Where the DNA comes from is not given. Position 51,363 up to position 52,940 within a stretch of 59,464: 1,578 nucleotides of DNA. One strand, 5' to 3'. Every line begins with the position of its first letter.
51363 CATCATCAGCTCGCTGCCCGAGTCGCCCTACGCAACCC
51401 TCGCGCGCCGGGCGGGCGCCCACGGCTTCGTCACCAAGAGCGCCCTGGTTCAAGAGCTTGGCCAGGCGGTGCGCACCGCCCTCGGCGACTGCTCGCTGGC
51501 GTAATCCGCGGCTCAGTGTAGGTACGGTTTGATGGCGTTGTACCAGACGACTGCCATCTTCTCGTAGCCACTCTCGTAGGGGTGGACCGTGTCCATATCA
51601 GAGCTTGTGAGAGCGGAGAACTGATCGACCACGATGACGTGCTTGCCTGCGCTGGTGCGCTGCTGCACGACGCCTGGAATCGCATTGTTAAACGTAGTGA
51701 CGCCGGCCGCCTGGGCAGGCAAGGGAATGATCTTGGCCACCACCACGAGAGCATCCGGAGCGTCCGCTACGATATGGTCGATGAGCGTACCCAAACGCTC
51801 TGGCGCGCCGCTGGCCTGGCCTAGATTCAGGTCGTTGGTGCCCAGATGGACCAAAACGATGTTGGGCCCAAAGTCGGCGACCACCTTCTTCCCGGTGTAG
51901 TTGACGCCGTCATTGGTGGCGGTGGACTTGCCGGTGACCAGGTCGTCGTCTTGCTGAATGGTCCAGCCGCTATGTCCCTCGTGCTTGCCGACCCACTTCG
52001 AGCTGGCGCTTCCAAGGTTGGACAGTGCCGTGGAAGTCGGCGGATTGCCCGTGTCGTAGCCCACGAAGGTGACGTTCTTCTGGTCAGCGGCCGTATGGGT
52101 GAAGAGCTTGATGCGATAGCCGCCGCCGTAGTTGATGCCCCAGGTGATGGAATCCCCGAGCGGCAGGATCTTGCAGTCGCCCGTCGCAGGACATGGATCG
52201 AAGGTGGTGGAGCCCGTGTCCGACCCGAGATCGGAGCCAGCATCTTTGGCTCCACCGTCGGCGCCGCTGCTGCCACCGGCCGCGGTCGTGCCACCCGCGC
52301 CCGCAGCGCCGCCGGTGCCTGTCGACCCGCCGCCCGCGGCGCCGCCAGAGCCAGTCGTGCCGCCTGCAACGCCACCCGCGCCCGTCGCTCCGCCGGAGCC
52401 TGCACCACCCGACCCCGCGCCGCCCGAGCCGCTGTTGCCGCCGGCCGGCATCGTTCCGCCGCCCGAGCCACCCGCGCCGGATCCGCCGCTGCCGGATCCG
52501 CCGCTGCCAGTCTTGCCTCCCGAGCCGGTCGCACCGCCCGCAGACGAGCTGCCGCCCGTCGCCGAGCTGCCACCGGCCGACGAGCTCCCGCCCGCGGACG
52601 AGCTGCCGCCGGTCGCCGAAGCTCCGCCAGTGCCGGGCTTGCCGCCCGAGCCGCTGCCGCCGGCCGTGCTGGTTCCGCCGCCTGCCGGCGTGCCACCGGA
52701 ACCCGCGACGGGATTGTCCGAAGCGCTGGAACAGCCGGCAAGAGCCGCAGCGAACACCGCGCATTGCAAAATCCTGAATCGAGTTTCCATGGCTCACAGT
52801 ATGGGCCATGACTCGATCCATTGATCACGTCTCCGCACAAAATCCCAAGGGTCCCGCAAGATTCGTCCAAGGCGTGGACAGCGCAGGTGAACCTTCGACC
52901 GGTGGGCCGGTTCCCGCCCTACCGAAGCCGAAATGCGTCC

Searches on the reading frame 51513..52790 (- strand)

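Call 76: search_protein_families(library=pfam, proteins=[window:51513-52790:-], max_evalue=0.0001)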
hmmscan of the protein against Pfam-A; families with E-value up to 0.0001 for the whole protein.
window:51513-52790:- (425 aa): 2 families
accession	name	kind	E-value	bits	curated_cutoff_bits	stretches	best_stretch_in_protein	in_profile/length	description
PF13472.12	Lipase_GDSL_2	-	7.5e-12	46.5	32.9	1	211-410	2-177/178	GDSL-like Lipase/Acylhydrolase family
PF00657.28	Lipase_GDSL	-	1.1e-09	39.2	23.6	1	208-413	1-205/208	GDSL-like Lipase/Acylhydrolase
